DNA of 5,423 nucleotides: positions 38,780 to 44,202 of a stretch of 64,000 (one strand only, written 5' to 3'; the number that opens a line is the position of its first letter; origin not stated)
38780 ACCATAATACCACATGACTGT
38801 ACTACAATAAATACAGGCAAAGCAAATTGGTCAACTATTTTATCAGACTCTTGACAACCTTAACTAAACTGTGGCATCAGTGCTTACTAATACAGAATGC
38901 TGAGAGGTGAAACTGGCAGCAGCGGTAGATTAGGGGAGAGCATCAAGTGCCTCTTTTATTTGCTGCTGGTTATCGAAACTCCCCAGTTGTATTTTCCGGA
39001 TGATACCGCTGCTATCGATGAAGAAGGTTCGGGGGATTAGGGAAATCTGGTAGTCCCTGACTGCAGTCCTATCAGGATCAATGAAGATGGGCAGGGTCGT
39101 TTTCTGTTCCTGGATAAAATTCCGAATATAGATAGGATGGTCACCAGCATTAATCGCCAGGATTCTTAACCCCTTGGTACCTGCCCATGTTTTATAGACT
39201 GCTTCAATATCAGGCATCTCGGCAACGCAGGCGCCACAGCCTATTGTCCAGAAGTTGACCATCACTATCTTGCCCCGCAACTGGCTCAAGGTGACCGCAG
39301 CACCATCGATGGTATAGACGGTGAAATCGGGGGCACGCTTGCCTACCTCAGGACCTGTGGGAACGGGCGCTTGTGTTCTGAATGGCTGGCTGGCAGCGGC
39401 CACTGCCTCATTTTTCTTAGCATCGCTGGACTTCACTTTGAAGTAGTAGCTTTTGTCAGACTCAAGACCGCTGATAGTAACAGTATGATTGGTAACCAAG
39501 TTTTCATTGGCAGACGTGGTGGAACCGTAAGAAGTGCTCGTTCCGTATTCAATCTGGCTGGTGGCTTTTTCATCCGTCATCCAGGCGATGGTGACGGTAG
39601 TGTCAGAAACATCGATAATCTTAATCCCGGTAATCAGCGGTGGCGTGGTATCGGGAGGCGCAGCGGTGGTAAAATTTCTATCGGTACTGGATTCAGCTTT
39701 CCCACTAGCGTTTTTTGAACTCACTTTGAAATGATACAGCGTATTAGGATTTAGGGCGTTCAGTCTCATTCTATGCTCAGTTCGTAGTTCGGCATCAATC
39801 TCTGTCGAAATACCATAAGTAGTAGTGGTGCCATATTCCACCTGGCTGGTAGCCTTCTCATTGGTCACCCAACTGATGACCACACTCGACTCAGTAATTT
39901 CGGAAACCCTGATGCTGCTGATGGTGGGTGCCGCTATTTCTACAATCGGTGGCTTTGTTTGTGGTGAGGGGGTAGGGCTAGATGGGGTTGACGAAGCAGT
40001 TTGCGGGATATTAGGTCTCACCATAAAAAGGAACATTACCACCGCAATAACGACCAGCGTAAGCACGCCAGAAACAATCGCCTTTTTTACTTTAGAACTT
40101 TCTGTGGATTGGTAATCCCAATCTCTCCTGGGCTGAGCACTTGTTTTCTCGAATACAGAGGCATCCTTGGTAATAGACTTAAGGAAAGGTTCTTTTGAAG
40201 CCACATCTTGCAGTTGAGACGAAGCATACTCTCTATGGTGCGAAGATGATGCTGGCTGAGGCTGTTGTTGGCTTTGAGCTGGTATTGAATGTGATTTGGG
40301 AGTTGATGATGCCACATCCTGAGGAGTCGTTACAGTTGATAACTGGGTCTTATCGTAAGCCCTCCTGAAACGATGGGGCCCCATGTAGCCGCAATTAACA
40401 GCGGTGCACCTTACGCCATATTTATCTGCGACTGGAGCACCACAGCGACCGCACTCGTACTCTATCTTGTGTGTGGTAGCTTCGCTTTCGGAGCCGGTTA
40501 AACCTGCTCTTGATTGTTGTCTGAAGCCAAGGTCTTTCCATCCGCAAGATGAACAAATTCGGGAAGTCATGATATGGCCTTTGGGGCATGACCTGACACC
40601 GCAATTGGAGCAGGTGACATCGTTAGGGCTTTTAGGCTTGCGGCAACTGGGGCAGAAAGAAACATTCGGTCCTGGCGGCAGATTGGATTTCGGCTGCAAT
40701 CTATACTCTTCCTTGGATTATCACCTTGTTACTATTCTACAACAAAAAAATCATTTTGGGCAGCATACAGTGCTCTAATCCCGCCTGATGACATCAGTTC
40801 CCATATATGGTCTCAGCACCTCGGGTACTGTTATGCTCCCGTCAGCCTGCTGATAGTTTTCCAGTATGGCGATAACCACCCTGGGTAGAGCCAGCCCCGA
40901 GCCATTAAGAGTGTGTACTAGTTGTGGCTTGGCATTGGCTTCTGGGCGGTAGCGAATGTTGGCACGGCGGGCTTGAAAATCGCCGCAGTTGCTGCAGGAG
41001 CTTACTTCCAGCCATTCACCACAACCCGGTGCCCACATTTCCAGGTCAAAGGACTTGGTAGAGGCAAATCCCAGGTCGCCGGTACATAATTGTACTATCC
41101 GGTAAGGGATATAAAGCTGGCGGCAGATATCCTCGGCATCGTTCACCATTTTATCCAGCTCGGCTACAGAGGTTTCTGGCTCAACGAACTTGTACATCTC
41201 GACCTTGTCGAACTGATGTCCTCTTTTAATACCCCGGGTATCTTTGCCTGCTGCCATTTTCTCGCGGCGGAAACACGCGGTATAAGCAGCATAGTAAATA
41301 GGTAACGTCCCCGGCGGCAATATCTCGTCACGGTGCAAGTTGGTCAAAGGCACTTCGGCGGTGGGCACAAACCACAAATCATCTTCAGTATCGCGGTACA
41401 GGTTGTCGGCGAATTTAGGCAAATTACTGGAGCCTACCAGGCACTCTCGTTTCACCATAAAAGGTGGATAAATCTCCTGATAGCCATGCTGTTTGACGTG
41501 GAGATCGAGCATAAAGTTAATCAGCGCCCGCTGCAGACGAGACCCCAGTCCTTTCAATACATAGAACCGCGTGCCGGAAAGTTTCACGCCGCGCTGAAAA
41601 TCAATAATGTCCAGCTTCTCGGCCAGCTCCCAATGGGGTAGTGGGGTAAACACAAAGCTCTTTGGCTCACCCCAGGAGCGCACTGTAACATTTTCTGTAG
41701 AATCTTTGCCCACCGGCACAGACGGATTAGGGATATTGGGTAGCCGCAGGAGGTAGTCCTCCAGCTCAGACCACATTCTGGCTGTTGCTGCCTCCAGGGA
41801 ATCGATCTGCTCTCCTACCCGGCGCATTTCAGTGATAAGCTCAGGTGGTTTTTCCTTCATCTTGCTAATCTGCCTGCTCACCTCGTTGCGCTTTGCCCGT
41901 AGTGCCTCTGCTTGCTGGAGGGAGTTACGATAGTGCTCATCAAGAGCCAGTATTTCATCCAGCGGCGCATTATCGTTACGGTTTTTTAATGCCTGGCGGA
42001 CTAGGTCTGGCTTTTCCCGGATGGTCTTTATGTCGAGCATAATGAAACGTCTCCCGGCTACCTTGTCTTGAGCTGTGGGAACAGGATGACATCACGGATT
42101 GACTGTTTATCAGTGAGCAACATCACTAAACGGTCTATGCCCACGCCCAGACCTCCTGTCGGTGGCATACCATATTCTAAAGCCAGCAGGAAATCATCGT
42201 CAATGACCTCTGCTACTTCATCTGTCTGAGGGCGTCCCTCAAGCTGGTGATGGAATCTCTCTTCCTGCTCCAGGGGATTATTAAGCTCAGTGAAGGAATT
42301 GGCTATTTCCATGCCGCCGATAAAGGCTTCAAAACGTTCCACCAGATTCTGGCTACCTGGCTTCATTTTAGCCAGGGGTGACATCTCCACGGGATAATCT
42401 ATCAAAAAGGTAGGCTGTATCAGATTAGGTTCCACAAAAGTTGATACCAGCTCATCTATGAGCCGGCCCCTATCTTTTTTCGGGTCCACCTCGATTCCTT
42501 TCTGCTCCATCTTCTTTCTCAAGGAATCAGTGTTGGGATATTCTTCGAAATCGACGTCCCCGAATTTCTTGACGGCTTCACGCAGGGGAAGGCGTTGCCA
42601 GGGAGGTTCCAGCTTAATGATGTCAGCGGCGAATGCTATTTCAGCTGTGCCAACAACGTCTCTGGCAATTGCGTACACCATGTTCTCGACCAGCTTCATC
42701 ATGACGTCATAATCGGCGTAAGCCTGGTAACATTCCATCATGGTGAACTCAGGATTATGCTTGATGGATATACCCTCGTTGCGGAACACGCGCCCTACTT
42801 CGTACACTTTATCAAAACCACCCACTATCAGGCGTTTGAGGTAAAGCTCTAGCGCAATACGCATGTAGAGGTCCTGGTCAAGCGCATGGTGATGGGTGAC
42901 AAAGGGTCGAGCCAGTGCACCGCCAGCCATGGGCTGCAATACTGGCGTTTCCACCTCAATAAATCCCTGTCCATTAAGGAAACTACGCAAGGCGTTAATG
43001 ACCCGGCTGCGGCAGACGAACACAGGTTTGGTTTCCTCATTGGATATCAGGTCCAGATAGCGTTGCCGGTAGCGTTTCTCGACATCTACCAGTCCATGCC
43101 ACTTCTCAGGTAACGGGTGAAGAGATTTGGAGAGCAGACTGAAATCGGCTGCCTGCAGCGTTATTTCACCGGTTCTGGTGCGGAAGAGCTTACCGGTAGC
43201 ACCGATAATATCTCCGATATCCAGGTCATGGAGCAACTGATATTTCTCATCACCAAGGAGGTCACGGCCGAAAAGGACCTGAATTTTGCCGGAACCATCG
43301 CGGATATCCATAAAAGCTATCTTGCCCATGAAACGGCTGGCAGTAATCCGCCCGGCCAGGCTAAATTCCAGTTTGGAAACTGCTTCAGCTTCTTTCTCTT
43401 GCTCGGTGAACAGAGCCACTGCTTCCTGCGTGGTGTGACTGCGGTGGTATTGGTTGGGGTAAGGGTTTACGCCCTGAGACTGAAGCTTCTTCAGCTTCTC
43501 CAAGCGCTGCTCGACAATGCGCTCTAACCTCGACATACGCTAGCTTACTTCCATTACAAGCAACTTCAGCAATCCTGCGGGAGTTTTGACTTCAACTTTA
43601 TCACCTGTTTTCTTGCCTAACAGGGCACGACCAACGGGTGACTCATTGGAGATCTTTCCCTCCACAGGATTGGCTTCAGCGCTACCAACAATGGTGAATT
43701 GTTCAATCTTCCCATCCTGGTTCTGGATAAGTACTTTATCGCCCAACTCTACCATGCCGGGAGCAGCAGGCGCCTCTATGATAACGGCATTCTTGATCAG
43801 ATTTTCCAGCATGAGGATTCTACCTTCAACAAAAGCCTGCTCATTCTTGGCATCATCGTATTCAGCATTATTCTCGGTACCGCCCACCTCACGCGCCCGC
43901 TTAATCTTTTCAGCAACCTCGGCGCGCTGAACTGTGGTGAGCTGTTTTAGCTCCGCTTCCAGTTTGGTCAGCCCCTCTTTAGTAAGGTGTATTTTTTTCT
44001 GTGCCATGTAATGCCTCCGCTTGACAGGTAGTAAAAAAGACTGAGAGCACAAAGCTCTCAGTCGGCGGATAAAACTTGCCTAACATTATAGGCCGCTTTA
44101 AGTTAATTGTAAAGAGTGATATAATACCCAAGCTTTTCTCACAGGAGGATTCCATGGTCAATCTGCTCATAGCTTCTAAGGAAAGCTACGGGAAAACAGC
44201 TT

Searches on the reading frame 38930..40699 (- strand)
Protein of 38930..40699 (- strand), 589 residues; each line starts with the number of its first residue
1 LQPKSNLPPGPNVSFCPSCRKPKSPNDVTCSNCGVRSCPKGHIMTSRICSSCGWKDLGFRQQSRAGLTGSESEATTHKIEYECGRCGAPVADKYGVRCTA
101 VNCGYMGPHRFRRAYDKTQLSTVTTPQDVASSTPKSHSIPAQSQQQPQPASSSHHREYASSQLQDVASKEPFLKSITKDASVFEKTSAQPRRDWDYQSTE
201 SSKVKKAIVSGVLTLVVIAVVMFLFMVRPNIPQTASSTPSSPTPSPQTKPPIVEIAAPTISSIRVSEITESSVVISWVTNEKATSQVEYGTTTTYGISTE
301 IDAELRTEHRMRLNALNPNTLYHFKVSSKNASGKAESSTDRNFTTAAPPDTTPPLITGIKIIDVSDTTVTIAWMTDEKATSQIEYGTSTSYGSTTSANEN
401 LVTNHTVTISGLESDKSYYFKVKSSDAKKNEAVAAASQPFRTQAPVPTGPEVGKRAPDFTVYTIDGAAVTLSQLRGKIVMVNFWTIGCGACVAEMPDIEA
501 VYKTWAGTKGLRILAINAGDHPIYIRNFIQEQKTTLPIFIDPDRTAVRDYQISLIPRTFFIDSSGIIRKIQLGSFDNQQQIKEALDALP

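Call 74: search_protein_families(library=pfam, proteins=[window:38930-40699:-], max_evalue=0.00001)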
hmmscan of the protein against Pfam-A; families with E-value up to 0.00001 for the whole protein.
window:38930-40699:- (589 aa): 5 families
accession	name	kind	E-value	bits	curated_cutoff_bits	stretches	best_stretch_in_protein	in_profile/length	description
PF00578.27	AhpC-TSA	-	2.8e-24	85.9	26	1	452-569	1-123/124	AhpC/TSA family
PF08534.16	Redoxin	-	3.7e-22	79.1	26.6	1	452-584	2-144/148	Redoxin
PF16656.11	Pur_ac_phosph_N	-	4.3e-19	69.3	30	2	263-345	6-93/93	Purple acid Phosphatase, N-terminal domain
PF00041.27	fn3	-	1.2e-12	48.3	25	1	258-340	3-80/84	Fibronectin type III domain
PF16893.11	fn3_2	-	2.4e-07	31.3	27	0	357-423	6-72/89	Fibronectin type III domain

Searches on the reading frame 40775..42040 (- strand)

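Call 74: search_protein_families(library=pfam, proteins=[window:40775-42040:-], max_evalue=0.00001)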
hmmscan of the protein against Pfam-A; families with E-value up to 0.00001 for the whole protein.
window:40775-42040:- (421 aa): 2 families
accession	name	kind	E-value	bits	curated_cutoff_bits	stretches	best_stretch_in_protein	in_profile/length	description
PF00587.30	tRNA-synt_2b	-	8.2e-39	133.9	29.3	1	216-396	5-179/179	tRNA synthetase class II core domain (G, H, P, S and T)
PF02403.27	Seryl_tRNA_N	-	4.1e-27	95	28.2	1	1-104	1-108/108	Seryl-tRNA synthetase N-terminal domain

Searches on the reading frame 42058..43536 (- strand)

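Call 74: search_protein_families(library=pfam, proteins=[window:42058-43536:-], max_evalue=0.00001)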
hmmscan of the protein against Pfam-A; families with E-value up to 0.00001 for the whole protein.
window:42058-43536:- (492 aa): 3 families
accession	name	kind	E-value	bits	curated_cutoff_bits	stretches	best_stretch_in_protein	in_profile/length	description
PF00152.25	tRNA-synt_2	-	5.6e-91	305.3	25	1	152-489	2-307/308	tRNA synthetases class II (D, K and N)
PF01336.31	tRNA_anti-codon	-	1.5e-15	57.3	27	1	59-134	2-74/75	OB-fold nucleic acid binding domain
PF01409.25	tRNA-synt_2d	-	2.4e-06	27.6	19.8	0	244-302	105-162/246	tRNA synthetases class II core domain (F)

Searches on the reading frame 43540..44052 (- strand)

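Call 74: search_protein_families(library=pfam, proteins=[window:43540-44052:-], max_evalue=0.00001)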
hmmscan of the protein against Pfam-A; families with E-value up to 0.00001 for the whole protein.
window:43540-44052:- (170 aa): 2 families
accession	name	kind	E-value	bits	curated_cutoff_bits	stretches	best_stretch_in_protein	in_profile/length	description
PF01272.25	GreA_GreB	-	5.1e-24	84.5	26.9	1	99-170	4-76/77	Transcription elongation factor, GreA/GreB, C-term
PF03449.20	GreA_GreB_N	-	1.5e-23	83.2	24.5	1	22-91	2-71/71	Transcription elongation factor, N-terminal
